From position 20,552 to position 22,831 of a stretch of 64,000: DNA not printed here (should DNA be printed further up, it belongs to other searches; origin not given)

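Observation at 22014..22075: priA carries a 62-nt repeat-core-repeat insertion inside the helicase core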

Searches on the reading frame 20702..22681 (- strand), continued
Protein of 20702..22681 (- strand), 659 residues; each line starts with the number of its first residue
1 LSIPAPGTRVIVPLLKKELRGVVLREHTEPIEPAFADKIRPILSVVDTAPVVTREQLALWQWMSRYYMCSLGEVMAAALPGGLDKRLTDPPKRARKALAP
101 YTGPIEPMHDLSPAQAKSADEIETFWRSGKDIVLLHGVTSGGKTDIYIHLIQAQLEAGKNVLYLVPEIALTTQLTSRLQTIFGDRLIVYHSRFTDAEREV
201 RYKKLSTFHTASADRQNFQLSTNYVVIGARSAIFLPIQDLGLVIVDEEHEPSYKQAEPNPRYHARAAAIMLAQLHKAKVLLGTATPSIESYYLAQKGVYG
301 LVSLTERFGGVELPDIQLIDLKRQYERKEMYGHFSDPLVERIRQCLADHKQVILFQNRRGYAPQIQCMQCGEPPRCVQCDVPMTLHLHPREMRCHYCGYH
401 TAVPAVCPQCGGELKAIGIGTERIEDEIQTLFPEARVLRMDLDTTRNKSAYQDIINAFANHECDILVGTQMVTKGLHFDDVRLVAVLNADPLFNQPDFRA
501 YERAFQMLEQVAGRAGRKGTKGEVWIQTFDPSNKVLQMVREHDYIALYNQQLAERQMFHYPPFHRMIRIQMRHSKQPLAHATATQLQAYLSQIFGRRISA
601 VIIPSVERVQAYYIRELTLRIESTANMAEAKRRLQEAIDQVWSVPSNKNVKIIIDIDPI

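Call 14: find_related_loci(query=window:20702-22681:-, collection=genome_contigs, flank=10000)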
Query window:20702-22681:- (659 aa) in genome_contigs; peptide patterns used: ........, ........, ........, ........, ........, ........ (x = any residue, [..] = any of these).
600 stretches matched a pattern (row limit reached: there are more); 590 encode a relative of the query (tblastn E <= 1e-3); the best 80 are kept; 80 distinct loci.
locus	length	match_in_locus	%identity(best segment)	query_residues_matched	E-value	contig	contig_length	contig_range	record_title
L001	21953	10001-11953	79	1-659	0e+0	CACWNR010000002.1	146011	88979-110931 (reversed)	MAG: uncultured Bacteroidales bacterium isolate RUG10750 genome assembly, contig: RUG10750_asm_2, whole genome shotgun s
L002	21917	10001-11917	59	4-659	0e+0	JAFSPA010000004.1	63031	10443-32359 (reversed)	MAG: Paludibacteraceae bacterium isolate RGIG3343 Goat_Reticulum-6__c599, whole genome shotgun sequence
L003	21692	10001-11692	63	83-659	0e+0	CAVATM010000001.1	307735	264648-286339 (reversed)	bacterium isolate G02614-L1_cleanbin_000012 genome assembly, contig: Spades_G02614-L1_contig_3, whole genome shotgun seq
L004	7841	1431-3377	55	2-659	0e+0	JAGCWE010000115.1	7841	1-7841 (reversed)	MAG: Paludibacteraceae bacterium isolate RGIG10178 Yak_Rumen-4__c1930669, whole genome shotgun sequence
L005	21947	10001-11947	55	1-659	0e+0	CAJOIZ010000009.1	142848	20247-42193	Paludibacteraceae bacterium isolate Red_deer_4_mag_9 genome assembly, contig: scaffold_551, whole genome shotgun sequenc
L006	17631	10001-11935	47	7-659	0e+0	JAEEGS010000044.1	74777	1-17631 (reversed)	MAG: Bacteroidaceae bacterium isolate Tb.RUG.104 k141_6280101_flag=0_multi=30.7975_len=74777, whole genome shotgun seque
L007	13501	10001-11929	47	7-659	0e+0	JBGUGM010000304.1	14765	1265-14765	MAG: Bacteroidaceae bacterium isolate ruminal_MAG_374 ruminal_MAG_374_contig_0304, whole genome shotgun sequence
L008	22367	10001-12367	53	6-659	0e+0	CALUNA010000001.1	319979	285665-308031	MAG: uncultured Bacteroidales bacterium isolate BRZ_RB__bin65 genome assembly, contig: BRZ_RB__NODE_4_length_319979_cov_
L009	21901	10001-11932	47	7-659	0e+0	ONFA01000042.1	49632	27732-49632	uncultured Prevotellaceae bacterium isolate RUG242 genome assembly, contig: scaffold_1446, whole genome shotgun sequence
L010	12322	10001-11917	47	3-659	0e+0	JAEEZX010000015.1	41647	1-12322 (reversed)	MAG: Bacteroidaceae bacterium isolate Tb.RUG.95 k141_2380608_flag=0_multi=44.9857_len=41647, whole genome shotgun sequen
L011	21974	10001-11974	48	7-659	0e+0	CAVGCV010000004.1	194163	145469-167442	bacterium isolate H07676-L1_cleanbin_000009 genome assembly, contig: Spades_H07676-L1_contig_13, whole genome shotgun se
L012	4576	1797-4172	50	7-659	0e+0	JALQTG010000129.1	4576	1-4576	MAG: Crocinitomicaceae bacterium isolate DAH.14 DAH_1143536, whole genome shotgun sequence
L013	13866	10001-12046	44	7-659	0e+0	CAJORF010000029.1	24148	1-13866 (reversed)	uncultured Bacteroidaceae bacterium isolate Rumen_Coassembly_mag_972 genome assembly, contig: k87_6410241, whole genome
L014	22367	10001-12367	51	7-658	0e+0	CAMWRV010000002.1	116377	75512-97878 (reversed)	MAG TPA_asm: uncultured Muribaculaceae bacterium isolate SRR14411248_bin.7_metawrap_v1.3_MAG genome assembly, contig: NO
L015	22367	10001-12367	50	7-658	0e+0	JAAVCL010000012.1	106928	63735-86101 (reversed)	MAG: Bacteroides sp. isolate Mgla_MAG_33-bin_10 c_000000107440, whole genome shotgun sequence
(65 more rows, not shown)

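Call 15: find_encoding_contigs(protein=P0007, flank=10000, max_places=1)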
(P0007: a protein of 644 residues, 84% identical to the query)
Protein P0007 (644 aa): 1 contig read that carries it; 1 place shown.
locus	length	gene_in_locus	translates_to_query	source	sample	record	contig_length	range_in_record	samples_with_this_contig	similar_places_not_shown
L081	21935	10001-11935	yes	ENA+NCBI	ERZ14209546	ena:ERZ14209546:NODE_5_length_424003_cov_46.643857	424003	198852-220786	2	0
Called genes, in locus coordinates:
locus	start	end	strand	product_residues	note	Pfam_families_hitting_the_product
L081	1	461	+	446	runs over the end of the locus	PF01554:MatE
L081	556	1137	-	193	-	PF14127:DUF4294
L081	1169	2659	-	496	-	PF00587:tRNA-synt_2b, PF03129:HGTP_anticodon, PF09180:ProRS-C_1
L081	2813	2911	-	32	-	-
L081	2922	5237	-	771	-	PF01751:Toprim, PF01131:Topoisom_bac, PF13368:Toprim_C_rpt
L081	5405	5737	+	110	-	PF24961:NfeD_membrane (weak)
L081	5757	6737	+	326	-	PF12127:FloA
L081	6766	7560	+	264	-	PF00795:CN_hydrolase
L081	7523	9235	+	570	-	PF01368:DHH, PF02272:DHHA1, PF17768:RecJ_OB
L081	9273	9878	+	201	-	PF00265:TK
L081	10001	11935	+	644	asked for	PF17764:PriA_3primeBD, PF00270:DEAD, PF04851:ResIII, PF22590:Cas3-like_C_2 (faint), PF18319:Zn_ribbon_PriA, PF00271:Helicase_C, PF18074:PriA_C (weak)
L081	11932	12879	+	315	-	PF20720:nSTAND3 (faint), PF00485:PRK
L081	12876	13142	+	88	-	-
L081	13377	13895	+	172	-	-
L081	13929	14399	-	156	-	-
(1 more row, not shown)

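Call 16: find_encoding_contigs(protein=P0015, flank=10000, max_places=1)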
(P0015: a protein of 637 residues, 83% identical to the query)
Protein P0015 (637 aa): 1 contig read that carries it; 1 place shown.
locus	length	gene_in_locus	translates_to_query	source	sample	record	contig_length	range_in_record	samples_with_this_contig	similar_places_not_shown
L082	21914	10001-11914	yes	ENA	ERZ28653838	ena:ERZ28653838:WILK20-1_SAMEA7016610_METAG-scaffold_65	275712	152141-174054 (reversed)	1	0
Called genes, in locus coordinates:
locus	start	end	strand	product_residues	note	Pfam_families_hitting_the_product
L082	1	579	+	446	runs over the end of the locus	PF01554:MatE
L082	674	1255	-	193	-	PF14127:DUF4294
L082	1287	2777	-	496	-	PF00587:tRNA-synt_2b, PF03129:HGTP_anticodon, PF09180:ProRS-C_1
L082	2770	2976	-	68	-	-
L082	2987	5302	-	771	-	PF01751:Toprim, PF01131:Topoisom_bac, PF13368:Toprim_C_rpt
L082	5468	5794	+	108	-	PF24961:NfeD_membrane (weak)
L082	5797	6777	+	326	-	PF12127:FloA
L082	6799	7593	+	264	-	PF00795:CN_hydrolase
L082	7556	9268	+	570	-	PF01368:DHH, PF02272:DHHA1, PF17768:RecJ_OB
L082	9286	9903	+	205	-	PF00265:TK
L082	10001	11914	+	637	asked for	PF17764:PriA_3primeBD, PF00270:DEAD, PF04851:ResIII, PF22590:Cas3-like_C_2 (faint), PF18319:Zn_ribbon_PriA, PF00271:Helicase_C, PF18074:PriA_C (weak)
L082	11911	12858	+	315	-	PF20720:nSTAND3 (faint), PF00485:PRK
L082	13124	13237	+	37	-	-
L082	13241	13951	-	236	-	PF13489:Methyltransf_23 (weak), PF24675:NpmA (weak), PF02390:Methyltransf_4, PF13847:Methyltransf_31, PF08242:Methyltransf_12 (weak), PF13649:Methyltransf_25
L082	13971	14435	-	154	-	PF14109:GldH_lipo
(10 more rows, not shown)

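Call 17: find_encoding_contigs(protein=P0029, flank=10000, max_places=1)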
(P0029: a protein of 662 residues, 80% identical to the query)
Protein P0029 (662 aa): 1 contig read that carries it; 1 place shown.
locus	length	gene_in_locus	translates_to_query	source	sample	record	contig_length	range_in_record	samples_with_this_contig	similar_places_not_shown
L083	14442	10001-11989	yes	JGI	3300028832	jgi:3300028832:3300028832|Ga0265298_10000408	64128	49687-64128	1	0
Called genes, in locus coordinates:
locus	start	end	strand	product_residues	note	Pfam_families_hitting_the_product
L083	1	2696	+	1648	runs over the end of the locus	PF18998:Flg_new_2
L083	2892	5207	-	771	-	PF01751:Toprim, PF01131:Topoisom_bac, PF13368:Toprim_C_rpt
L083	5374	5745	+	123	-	PF24961:NfeD_membrane (weak)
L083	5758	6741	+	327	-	PF12127:FloA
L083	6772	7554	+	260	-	PF00795:CN_hydrolase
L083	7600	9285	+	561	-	PF01368:DHH, PF02272:DHHA1, PF17768:RecJ_OB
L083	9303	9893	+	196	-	PF00265:TK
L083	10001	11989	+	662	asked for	PF17764:PriA_3primeBD, PF00270:DEAD, PF04851:ResIII, PF22590:Cas3-like_C_2 (faint), PF18319:Zn_ribbon_PriA, PF00271:Helicase_C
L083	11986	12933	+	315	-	PF00485:PRK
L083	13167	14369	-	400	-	PF09334:tRNA-synt_1g, PF19303:Anticodon_3, PF08264:Anticodon_1 (weak), PF01588:tRNA_bind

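Call 18: find_encoding_contigs(protein=P0013, flank=10000, max_places=1)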
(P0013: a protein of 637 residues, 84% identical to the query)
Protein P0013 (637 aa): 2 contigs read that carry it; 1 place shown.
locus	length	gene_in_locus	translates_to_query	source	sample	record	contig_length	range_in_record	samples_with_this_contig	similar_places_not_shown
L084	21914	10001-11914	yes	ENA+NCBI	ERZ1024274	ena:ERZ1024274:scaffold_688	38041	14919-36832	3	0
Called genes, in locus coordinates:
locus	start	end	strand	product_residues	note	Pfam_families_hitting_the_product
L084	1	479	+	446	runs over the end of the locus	PF01554:MatE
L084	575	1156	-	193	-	PF14127:DUF4294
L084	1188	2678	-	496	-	PF00587:tRNA-synt_2b, PF03129:HGTP_anticodon, PF09180:ProRS-C_1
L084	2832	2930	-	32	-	-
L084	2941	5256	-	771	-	PF01751:Toprim, PF01131:Topoisom_bac, PF13368:Toprim_C_rpt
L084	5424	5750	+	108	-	PF24961:NfeD_membrane (weak)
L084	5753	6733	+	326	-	PF12127:FloA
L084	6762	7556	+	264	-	PF00795:CN_hydrolase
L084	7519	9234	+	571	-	PF01368:DHH, PF02272:DHHA1, PF17768:RecJ_OB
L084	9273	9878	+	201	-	PF00265:TK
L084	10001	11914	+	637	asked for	PF17764:PriA_3primeBD, PF00270:DEAD, PF04851:ResIII, PF22590:Cas3-like_C_2 (faint), PF18319:Zn_ribbon_PriA, PF00271:Helicase_C, PF18074:PriA_C (weak)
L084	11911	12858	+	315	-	PF20720:nSTAND3 (faint), PF00485:PRK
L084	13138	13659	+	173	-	-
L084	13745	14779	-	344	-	PF02661:Fic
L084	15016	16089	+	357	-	-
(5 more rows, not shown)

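Call 19: find_encoding_contigs(protein=P0009, flank=10000, max_places=1)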
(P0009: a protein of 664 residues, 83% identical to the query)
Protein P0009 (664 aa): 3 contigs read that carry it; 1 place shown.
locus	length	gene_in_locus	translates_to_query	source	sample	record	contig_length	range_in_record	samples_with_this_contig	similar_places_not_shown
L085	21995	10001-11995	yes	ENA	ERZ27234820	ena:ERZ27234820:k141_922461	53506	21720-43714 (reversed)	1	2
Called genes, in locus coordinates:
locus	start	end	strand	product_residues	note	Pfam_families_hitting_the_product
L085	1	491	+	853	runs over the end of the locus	-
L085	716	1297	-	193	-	PF14127:DUF4294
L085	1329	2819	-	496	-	PF00587:tRNA-synt_2b, PF03129:HGTP_anticodon, PF09180:ProRS-C_1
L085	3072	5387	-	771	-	PF01751:Toprim, PF01131:Topoisom_bac, PF13368:Toprim_C_rpt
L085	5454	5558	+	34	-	-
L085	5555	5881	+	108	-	PF24961:NfeD_membrane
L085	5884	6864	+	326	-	PF12127:FloA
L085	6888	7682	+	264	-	PF00795:CN_hydrolase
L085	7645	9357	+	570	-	PF01368:DHH, PF02272:DHHA1, PF17768:RecJ_OB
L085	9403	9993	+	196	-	PF00265:TK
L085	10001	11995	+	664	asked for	PF17764:PriA_3primeBD, PF04851:ResIII, PF00270:DEAD, PF22590:Cas3-like_C_2 (faint), PF18319:Zn_ribbon_PriA, PF00271:Helicase_C, PF18074:PriA_C (faint)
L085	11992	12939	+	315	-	PF20720:nSTAND3 (faint), PF00485:PRK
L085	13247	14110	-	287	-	PF01758:SBF, PF13593:SBF_like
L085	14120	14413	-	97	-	PF06961:DUF1294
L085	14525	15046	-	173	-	-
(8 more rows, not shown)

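Call 20: find_encoding_contigs(protein=P0006, flank=10000, max_places=1)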
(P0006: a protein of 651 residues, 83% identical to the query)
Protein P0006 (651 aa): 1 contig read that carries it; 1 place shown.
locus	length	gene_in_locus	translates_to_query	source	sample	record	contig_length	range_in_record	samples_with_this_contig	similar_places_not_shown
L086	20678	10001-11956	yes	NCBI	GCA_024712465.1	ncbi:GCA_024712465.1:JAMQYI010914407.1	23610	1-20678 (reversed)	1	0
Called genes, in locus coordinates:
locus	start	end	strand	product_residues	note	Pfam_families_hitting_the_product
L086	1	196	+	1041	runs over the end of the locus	?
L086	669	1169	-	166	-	PF14127:DUF4294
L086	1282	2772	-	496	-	PF00587:tRNA-synt_2b, PF03129:HGTP_anticodon, PF09180:ProRS-C_1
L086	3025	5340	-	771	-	PF01751:Toprim, PF01131:Topoisom_bac, PF13368:Toprim_C_rpt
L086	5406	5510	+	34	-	-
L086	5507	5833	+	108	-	PF24961:NfeD_membrane (weak)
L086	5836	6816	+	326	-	PF12127:FloA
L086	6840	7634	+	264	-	PF00795:CN_hydrolase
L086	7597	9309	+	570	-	PF01368:DHH, PF02272:DHHA1, PF17768:RecJ_OB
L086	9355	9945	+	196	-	PF00265:TK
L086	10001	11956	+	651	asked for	PF17764:PriA_3primeBD, PF00270:DEAD, PF04851:ResIII, PF22590:Cas3-like_C_2 (faint), PF18319:Zn_ribbon_PriA, PF00271:Helicase_C, PF18074:PriA_C (faint)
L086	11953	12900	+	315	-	PF00485:PRK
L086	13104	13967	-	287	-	PF01758:SBF, PF13593:SBF_like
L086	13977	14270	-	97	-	PF06961:DUF1294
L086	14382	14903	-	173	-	-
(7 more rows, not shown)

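Call 21: find_encoding_contigs(protein=P0019, flank=10000, max_places=1)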
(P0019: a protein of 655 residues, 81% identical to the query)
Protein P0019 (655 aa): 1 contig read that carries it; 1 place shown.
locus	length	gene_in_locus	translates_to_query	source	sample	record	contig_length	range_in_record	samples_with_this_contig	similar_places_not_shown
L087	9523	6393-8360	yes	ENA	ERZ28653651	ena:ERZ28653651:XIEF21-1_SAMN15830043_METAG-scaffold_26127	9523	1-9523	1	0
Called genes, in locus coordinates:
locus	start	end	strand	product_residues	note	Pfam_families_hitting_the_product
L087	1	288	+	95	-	?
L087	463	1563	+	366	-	PF02661:Fic, PF13412:HTH_24 (weak)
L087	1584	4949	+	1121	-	PF18998:Flg_new_2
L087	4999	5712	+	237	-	PF13489:Methyltransf_23 (weak), PF24675:NpmA (weak), PF02390:Methyltransf_4, PF13847:Methyltransf_31, PF08241:Methyltransf_11 (faint), PF08242:Methyltransf_12 (faint), PF13649:Methyltransf_25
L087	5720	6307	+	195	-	PF00265:TK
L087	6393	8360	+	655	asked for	PF17764:PriA_3primeBD, PF00270:DEAD, PF04851:ResIII, PF22590:Cas3-like_C_2 (faint), PF18319:Zn_ribbon_PriA, PF00271:Helicase_C, PF18074:PriA_C (weak)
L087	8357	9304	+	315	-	PF20720:nSTAND3 (faint), PF00485:PRK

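Call 35: list_cluster_members(proteins=[P0001, P0002, P0003, P0005, P0029, P0047])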
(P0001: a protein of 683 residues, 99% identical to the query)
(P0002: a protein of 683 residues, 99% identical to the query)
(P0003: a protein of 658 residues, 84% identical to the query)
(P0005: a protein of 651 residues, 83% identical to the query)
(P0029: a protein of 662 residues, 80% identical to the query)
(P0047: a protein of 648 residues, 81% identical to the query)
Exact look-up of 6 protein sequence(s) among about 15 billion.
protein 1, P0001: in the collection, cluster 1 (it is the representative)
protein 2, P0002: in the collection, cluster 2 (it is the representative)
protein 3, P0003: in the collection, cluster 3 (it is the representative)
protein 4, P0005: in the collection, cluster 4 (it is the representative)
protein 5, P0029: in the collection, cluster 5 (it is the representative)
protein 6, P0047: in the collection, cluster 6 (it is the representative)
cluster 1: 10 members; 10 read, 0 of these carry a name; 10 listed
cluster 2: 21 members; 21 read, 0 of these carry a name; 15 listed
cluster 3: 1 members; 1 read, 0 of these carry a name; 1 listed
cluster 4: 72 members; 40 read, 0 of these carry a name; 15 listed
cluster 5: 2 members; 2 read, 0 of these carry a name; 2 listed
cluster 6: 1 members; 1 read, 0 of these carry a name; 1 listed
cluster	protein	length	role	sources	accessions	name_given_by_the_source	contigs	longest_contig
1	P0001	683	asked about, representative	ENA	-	-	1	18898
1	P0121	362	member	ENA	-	-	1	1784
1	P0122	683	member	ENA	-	-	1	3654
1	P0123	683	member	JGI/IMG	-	-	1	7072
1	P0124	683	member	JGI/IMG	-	-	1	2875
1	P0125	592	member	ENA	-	-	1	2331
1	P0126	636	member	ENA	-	-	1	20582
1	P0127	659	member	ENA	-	-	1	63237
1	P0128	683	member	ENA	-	-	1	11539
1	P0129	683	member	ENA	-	-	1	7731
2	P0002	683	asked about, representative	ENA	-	-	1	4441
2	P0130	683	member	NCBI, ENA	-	-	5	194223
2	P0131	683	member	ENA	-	-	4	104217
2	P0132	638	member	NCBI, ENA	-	-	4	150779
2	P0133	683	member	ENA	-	-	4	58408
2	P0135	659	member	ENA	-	-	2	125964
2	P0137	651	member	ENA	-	-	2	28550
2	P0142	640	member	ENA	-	-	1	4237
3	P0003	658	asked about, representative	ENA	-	-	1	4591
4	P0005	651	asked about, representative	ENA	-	-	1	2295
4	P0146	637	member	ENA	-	-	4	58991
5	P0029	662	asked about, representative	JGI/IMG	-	-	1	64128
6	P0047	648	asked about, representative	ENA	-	-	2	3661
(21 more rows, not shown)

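Call 37: find_encoding_contigs(protein=P0137, flank=10000, max_places=2)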
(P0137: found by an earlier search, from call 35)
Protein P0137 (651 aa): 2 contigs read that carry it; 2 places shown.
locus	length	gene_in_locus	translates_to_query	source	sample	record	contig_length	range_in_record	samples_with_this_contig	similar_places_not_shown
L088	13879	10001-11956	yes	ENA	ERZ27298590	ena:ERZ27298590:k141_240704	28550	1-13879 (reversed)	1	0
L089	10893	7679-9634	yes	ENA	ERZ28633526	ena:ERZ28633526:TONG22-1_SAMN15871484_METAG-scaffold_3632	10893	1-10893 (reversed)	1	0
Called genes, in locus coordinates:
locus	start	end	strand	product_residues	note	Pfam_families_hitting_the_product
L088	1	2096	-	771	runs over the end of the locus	PF01751:Toprim, PF01131:Topoisom_bac, PF13368:Toprim_C_rpt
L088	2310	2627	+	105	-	PF24961:NfeD_membrane (weak)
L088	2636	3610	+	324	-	PF12127:FloA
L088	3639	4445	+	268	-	PF00795:CN_hydrolase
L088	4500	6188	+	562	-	PF01368:DHH, PF02272:DHHA1, PF17768:RecJ_OB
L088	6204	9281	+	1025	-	PF00005:ABC_tran (faint), PF00158:Sigma54_activat (faint), PF00910:RNA_helicase (faint), PF05496:RuvB_N (faint), PF06309:Torsin (faint), PF17866:AAA_lid_6 (weak), PF00004:AAA, PF17866:AAA_lid_6, +8 more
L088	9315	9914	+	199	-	PF00265:TK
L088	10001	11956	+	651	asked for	PF17764:PriA_3primeBD, PF00270:DEAD, PF04851:ResIII, PF22590:Cas3-like_C_2 (faint), PF18319:Zn_ribbon_PriA, PF00271:Helicase_C, PF18074:PriA_C (weak)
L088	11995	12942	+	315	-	PF00485:PRK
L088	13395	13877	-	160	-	?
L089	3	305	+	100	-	?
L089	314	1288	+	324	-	PF12127:FloA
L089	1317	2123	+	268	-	PF00795:CN_hydrolase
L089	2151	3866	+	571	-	PF01368:DHH, PF02272:DHHA1, PF17768:RecJ_OB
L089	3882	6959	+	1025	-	PF00005:ABC_tran (faint), PF00158:Sigma54_activat (faint), PF00910:RNA_helicase (faint), PF05496:RuvB_N (faint), PF06309:Torsin (faint), PF17866:AAA_lid_6 (weak), PF00004:AAA, PF17866:AAA_lid_6, +8 more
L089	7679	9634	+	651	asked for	PF17764:PriA_3primeBD, PF00270:DEAD, PF04851:ResIII, PF22590:Cas3-like_C_2 (faint), PF18319:Zn_ribbon_PriA, PF00271:Helicase_C, PF18074:PriA_C (weak)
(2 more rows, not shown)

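Call 38: find_encoding_contigs(protein=P0146, flank=10000, max_places=1)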
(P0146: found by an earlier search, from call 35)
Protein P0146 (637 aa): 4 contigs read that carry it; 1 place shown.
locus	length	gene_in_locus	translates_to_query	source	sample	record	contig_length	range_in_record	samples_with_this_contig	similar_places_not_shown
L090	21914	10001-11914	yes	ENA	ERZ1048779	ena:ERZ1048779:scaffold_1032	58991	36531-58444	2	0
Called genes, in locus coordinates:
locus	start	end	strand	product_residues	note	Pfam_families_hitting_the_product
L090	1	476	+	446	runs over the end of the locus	PF01554:MatE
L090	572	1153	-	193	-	PF14127:DUF4294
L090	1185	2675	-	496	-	PF00587:tRNA-synt_2b, PF03129:HGTP_anticodon, PF09180:ProRS-C_1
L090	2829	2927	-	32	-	-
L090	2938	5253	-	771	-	PF01751:Toprim, PF01131:Topoisom_bac, PF13368:Toprim_C_rpt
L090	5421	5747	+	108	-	PF24961:NfeD_membrane (weak)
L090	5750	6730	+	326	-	PF12127:FloA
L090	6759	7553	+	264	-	PF00795:CN_hydrolase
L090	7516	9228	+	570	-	PF01368:DHH, PF02272:DHHA1, PF17768:RecJ_OB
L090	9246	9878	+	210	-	PF00265:TK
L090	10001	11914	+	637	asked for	PF17764:PriA_3primeBD, PF00270:DEAD, PF04851:ResIII, PF22590:Cas3-like_C_2 (faint), PF18319:Zn_ribbon_PriA, PF00271:Helicase_C, PF18074:PriA_C (weak)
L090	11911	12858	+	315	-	PF20720:nSTAND3 (faint), PF00485:PRK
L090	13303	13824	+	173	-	-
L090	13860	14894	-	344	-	PF02661:Fic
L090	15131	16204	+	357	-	-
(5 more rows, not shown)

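Call 39: find_encoding_contigs(protein=P0142, flank=10000, max_places=1)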
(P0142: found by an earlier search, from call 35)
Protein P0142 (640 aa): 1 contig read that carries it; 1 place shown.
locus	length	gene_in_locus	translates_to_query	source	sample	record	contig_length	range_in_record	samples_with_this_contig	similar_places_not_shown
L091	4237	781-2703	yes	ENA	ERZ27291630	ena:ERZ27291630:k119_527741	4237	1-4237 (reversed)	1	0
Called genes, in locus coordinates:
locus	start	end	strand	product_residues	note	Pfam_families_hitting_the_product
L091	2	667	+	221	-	?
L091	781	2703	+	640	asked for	PF17764:PriA_3primeBD, PF04851:ResIII, PF00270:DEAD, PF22590:Cas3-like_C_2 (faint), PF18319:Zn_ribbon_PriA, PF00271:Helicase_C, PF18074:PriA_C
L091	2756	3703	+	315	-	PF00485:PRK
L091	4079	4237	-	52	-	?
